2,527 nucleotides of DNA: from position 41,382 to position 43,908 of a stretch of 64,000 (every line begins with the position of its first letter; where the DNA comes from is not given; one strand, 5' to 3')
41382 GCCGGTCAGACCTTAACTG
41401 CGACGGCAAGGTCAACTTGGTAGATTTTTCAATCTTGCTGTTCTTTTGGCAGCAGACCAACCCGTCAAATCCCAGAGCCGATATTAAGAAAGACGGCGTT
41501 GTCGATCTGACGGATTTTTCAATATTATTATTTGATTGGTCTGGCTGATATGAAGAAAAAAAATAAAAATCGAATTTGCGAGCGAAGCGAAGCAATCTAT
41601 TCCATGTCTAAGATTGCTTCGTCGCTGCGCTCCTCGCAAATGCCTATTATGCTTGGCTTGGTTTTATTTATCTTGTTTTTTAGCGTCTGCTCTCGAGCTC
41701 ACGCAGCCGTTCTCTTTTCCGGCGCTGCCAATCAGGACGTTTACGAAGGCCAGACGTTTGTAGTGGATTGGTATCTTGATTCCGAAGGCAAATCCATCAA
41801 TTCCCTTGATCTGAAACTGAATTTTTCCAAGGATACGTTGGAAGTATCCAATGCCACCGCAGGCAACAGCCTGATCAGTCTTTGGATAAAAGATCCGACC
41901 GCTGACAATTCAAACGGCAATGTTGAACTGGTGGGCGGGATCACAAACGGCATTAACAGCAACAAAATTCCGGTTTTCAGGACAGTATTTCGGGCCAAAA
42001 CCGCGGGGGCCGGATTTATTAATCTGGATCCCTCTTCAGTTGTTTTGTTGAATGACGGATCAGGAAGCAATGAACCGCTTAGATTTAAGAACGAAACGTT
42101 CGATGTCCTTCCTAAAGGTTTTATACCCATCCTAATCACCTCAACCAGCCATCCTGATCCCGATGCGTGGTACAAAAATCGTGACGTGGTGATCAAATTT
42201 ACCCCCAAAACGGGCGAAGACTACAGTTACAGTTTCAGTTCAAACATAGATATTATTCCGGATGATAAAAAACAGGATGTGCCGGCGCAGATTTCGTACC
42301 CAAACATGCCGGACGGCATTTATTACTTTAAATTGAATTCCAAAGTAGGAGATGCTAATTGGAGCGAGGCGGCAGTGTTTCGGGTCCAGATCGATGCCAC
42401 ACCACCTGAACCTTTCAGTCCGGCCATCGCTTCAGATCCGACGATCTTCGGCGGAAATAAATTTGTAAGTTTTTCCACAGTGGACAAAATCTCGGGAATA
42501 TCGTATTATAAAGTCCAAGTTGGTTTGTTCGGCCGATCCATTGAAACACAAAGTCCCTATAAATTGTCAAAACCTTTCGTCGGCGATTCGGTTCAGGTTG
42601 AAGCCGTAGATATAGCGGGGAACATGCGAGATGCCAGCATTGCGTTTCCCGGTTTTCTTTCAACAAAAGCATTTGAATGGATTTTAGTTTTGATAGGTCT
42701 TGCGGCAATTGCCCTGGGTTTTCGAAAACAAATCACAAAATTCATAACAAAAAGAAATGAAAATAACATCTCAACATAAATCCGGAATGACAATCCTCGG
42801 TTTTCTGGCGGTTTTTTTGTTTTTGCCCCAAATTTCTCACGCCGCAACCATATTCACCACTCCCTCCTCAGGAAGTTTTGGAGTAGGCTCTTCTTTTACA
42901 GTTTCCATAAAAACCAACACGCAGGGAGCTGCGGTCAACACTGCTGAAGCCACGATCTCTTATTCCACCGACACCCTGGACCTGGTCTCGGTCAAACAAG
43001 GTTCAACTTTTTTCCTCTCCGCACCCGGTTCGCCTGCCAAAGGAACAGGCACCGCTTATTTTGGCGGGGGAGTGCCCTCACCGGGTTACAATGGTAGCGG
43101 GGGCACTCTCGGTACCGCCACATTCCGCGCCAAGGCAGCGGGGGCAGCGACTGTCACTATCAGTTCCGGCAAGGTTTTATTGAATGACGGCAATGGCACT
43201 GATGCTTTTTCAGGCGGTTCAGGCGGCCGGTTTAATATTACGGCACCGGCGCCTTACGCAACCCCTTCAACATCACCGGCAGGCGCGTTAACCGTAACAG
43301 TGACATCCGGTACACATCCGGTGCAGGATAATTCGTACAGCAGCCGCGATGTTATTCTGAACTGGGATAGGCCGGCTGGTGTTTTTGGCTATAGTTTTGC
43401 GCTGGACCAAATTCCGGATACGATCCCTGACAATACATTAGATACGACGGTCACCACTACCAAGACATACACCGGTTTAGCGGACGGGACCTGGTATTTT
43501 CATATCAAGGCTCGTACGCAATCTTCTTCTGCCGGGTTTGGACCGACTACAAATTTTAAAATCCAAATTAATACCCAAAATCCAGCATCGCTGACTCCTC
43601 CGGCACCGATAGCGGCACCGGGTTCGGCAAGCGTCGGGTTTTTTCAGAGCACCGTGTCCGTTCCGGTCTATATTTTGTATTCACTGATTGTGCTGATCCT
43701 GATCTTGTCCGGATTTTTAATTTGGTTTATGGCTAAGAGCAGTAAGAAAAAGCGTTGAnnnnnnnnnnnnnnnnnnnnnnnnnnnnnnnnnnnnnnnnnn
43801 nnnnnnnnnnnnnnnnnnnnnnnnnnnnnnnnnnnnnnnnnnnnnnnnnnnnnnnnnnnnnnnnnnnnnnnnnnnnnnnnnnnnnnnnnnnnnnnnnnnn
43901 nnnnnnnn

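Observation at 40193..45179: Dockerin-bearing FN3 protein plus three tandem membrane-anchored cohesin-like proteins without any catalytic module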

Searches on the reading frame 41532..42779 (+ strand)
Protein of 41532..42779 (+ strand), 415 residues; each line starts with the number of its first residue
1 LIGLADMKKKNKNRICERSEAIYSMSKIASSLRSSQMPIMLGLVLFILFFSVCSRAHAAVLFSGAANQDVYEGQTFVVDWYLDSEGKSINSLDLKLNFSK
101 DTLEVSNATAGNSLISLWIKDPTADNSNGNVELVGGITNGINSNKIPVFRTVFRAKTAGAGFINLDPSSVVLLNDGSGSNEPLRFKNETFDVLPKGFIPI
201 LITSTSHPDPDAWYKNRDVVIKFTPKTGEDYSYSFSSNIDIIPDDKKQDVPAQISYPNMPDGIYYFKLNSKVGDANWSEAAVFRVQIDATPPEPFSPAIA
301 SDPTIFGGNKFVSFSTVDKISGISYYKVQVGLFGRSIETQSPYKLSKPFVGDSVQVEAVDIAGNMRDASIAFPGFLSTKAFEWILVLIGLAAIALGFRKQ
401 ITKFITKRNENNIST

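Call 3: search_protein_families(library=pfam, proteins=[window:41532-42779:+], max_evalue=1)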
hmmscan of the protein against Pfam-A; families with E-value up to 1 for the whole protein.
window:41532-42779:+ (415 aa): 2 families
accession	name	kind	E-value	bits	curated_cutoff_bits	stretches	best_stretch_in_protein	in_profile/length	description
PF07495.19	Y_Y_Y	-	0.0013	19.1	26.6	1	227-287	4-62/65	Y_Y_Y domain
PF16982.10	Flp1_like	-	0.026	14.4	33.5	1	384-407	18-38/49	Putative Flagellin, Flp1-like, domain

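Call 4: search_protein_families(library=ncbifam, proteins=[window:41532-42779:+], max_evalue=1)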
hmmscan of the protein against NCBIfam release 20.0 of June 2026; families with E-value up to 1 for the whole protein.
window:41532-42779:+ (415 aa): 2 families
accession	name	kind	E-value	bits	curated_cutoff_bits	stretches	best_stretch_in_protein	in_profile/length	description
NF047446.1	barrel_OmpL47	domain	0.015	15.8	40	1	308-367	3-60/68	OmpL47-type beta-barrel domain-containing protein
NF045529.2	Heimdall-CTERM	domain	0.24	11.9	24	1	381-400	5-24/26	Heimdall-CTERM domain-containing surface protein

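Call 31: find_homologous_proteins(query=window:41532-42779:+)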
Query window:41532-42779:+ (415 aa): 173 proteins with E <= 0.001 among 8000 candidates; the best 120 are listed.
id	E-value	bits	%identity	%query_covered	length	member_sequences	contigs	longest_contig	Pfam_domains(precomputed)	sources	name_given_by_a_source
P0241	4.7e-256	867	100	94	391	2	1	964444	-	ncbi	ncbi:MAG: hypothetical protein WDN47_04230 [Candidatus Doudnabacteria bacterium]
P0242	8.3e-171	586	68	90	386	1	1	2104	-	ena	-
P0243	1.3e-170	586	73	84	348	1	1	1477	-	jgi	jgi:hypothetical protein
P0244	6.4e-168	577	71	88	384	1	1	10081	-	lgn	-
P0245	1.8e-163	562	67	88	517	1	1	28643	PF13366.13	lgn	-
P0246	1.4e-161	556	69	84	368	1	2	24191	-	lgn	-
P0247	1.6e-149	516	63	90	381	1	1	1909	-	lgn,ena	-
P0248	5.1e-146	505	57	91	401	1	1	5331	-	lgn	-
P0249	1.7e-144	500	60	87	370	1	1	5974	-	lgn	-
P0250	2.4e-144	499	59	90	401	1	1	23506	-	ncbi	-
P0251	2.4e-143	496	63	87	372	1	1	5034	-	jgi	jgi:hypothetical protein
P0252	3.6e-143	495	61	85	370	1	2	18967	-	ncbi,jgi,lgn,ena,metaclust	ncbi:MAG TPA: cohesin domain-containing protein [Patescibacteria group bacterium]|metaclust:\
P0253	1.4e-138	480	59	87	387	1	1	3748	-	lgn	-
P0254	5.7e-137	475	59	86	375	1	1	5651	-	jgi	jgi:hypothetical protein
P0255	1.2e-135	471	62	85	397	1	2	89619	PF07495.20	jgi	jgi:hypothetical protein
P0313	1.8e-93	332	41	90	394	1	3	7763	PF00963.25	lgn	-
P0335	2.6e-60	223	37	81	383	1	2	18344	PF00963.25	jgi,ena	-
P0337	4.8e-58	215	36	81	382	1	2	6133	PF00963.25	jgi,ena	-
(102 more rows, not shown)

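Call 39: search_solved_structures(query=A2, max_evalue=1)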
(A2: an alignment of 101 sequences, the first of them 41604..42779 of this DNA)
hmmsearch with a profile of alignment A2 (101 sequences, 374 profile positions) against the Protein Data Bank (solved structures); distinct sequences matched with E-value up to 1: 3.
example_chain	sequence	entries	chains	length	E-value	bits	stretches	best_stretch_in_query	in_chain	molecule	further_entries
5aoz_A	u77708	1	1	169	0.11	14.5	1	22-65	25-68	PUTATIVE CELLULOSOMAL SCAFFOLDIN PROTEIN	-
5m2o_A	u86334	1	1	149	0.2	13.6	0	29-65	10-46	Putative cellulosomal scaffoldin protein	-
1k85_A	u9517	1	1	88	0.32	13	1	277-335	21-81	CHITINASE A1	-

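Call 49: predict_structure(alignment_id=A2)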
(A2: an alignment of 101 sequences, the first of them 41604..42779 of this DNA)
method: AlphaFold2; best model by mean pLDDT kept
length: 391 residues; sequences in the alignment: 101
mean_pLDDT: 94.5   pTM: 0.81
mean pLDDT of the five models: 94.5, 94.1, 93.8, 93.6, 93.5
residues with pLDDT >= 90: 352; 70-90: 26; 50-70: 11; < 50: 2
segments of 3 or more residues with pLDDT < 50: none
pLDDT, mean of each block of 10 residues (from residue 1): 53 81 90 90 92 96 97 98 93 94 98 95 96 98 97 96 96 94 97 98 98 95 98 97 97 96 98 98 97 92 98 97 98 98 98 98 98 96 91 74
secondary structure, 60 per line:
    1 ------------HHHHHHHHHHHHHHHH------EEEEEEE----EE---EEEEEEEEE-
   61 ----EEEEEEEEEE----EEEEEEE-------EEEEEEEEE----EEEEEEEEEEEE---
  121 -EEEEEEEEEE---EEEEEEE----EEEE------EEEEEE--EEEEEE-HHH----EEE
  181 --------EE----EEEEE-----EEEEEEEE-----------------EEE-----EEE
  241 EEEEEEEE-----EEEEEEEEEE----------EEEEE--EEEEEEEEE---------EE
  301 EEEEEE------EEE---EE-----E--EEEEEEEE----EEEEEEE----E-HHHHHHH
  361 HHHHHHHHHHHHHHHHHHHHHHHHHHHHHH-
elements in order: H13-28 E35-41 E51-59 E65-74 E79-85 E93-101 E106-117 E122-131 E135-141 E146-149 E156-161 E164-169 E178-180 E195-199 E205-212 E230-232 E238-248 E254-263 E274-278 E281-289 E299-306 E313-315 E329-336 E341-347 H354-390

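Call 51: fold_search(model_id=the predicted structure, library=pdb)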
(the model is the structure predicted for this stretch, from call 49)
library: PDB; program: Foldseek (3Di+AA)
matches with E <= 10: 1927; with E <= 0.001: 219
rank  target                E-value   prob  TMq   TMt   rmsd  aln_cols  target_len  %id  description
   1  2w1n                  9.4e-10  1.00  0.29  0.47  20.8       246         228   15  cohesin and fibronectin type-III double module construct from the Clostridium perfringens glycoside hydrolase GH84C (released 2009-02-03)
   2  9g8b_A                2.7e-08  1.00  0.23  0.25  28.6       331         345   13  CryoEM structure of the fragment-2 (2892-3236) in the grappling hook protein A (GhpA) in the bacterium Aureispira sp.  (released 2024-10-16)
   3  9flx_A                6.5e-08  1.00  0.23  0.25  27.9       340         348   14  CryoEM structure of the fragment-4 (4074-4421) in the grappling hook protein A (GhpA) in the bacterium Aureispira sp.  (released 2024-10-16)
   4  4fl4_I                6.9e-08  1.00  0.31  0.38  13.8       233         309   14  Scaffoldin conformation and dynamics revealed by a ternary complex from the Clostridium thermocellum cellulosome (released 2012-06-27)
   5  3lso_A                1.1e-07  1.00  0.20  0.18  26.2       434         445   12  Crystal structure of Putative membrane anchored protein from Corynebacterium diphtheriae (released 2010-02-23)
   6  1g1k_A                1.9e-07  1.00  0.29  0.71   3.7       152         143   16  COHESIN MODULE FROM THE CELLULOSOME OF CLOSTRIDIUM CELLULOLYTICUM (released 2000-11-22)
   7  9flw_A                1.9e-07  1.00  0.27  0.22  27.8       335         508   12  CryoEM structure of the fragment-6 (3571-4078) in the grappling hook protein A (GhpA) in the bacterium Aureispira sp.  (released 2024-10-16)
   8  9flu_A                2.1e-07  1.00  0.22  0.24  27.7       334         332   12  CryoEM structure of the fragment-1 (3402-3733) in the grappling hook protein A (GhpA) in the bacterium Aureispira sp.  (released 2024-10-16)
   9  9fly_A                3.0e-07  1.00  0.23  0.12  28.5       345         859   14  CryoEM structure of the base (4151-5009) in the grappling hook protein A (GhpA) in the bacterium Aureispira sp. CCB-QB (released 2024-10-16)
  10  6kgd_A                3.3e-07  1.00  0.29  0.70   3.0       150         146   14  Crystal structure of CaDoc0917(R49D)-CaCohA2 complex at pH 8.0 (released 2020-07-08)
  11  6kgc_A                3.8e-07  1.00  0.29  0.74   2.7       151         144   14  Crystal structure of CaDoc0917(R49D)-CaCohA2 complex at pH 5.4 (released 2020-07-08)
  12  2vo8                  4.8e-07  1.00  0.30  0.78   3.0       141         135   12  Cohesin module from Clostridium perfringens ATCC13124 family 33 glycoside hydrolase. (released 2008-09-02)
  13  9rcu_A                4.8e-07  1.00  0.25  0.32  27.6       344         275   13  Cardioderma bat coronavirus 2B receptor binding domain in complex with human CEACAM6 (released 2026-04-08)
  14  6kge_A                5.1e-07  1.00  0.29  0.72   3.0       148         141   14  Crystal structure of CaDoc0917(R16D)-CaCohA2 complex at pH 5.5 (released 2020-07-08)
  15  4fl4_C                5.3e-07  1.00  0.31  0.39  12.1       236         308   14  Scaffoldin conformation and dynamics revealed by a ternary complex from the Clostridium thermocellum cellulosome (released 2012-06-27)
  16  2vn5_A                5.6e-07  1.00  0.29  0.73   3.0       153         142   15  The Clostridium cellulolyticum dockerin displays a dual binding mode for its cohesin partner (released 2008-05-20)
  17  4dh2_C                5.8e-07  1.00  0.31  0.72   3.5       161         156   12  Crystal structure of Coh-OlpC(Cthe_0452)-Doc435(Cthe_0435) complex: A novel type I Cohesin-Dockerin complex from Clost (released 2012-11-28)
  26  4dh2_A                1.0e-06  1.00  0.31  0.71   3.5       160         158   12  Crystal structure of Coh-OlpC(Cthe_0452)-Doc435(Cthe_0435) complex: A novel type I Cohesin-Dockerin complex from Clost (released 2012-11-28)
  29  2vn5_C                1.2e-06  1.00  0.30  0.72   3.2       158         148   14  The Clostridium cellulolyticum dockerin displays a dual binding mode for its cohesin partner (released 2008-05-20)
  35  3ul4_A                2.6e-06  1.00  0.29  0.73   2.8       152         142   12  Crystal structure of Coh-OlpA(Cthe_3080)-Doc918(Cthe_0918) complex: A novel type I Cohesin-Dockerin complex from Clost (released 2012-11-28)
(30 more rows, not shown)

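Call 66: search_protein_families(library=pfam, alignment_id=A2, max_evalue=0.01)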
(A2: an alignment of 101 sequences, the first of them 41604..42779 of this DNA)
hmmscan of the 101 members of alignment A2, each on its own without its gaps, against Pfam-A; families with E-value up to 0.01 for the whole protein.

A. member 1, window:41604-42779:+ (391 aa): 1 family
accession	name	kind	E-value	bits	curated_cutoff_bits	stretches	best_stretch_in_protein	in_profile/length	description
PF07495.19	Y_Y_Y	-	0.0013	19.1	26.6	1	203-263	4-62/65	Y_Y_Y domain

B. families by the number of members that match (of 101 scanned): 6 families
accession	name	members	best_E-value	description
PF00963.24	Cohesin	21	1.1e-07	Cohesin domain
PF07495.19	Y_Y_Y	17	1.7e-05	Y_Y_Y domain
PF04995.19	CcmD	1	0.00042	Heme exporter protein D (CcmD)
PF22208.1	Cas_Csm6_CARF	1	0.0016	Cas_Csm6 CARF domain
PF19077.6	Big_13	1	0.0019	Bacterial Ig-like domain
PF13061.11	DUF3923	1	0.0056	Protein of unknown function (DUF3923)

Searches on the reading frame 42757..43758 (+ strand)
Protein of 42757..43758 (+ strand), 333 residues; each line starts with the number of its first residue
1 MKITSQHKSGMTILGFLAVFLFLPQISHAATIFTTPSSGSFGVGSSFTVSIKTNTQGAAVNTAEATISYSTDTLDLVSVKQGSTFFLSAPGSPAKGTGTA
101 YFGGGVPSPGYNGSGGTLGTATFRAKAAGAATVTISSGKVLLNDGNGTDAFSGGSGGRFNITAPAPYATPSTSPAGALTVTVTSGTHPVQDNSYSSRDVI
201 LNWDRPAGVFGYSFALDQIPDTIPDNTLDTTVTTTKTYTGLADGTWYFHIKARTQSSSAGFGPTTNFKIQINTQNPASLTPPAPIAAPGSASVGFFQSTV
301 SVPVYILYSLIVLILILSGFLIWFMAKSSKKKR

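Call 3: search_protein_families(library=pfam, proteins=[window:42757-43758:+], max_evalue=1)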
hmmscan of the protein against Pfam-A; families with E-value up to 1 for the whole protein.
window:42757-43758:+ (333 aa): 3 families
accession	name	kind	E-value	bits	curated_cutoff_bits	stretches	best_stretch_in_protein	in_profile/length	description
PF00963.24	Cohesin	-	7.8e-07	29.8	24.1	1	42-146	11-122/139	Cohesin domain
PF24421.1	Ig_J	-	0.051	14.1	29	1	198-270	27-102/104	Tip attachment protein J, Ig-like domain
PF17366.7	AGA2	-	0.087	13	25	1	222-246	1-25/58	A-agglutinin-binding subunit Aga2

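Call 4: search_protein_families(library=ncbifam, proteins=[window:42757-43758:+], max_evalue=1)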
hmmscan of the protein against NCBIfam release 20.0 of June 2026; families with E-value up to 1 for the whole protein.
window:42757-43758:+ (333 aa): 0 families
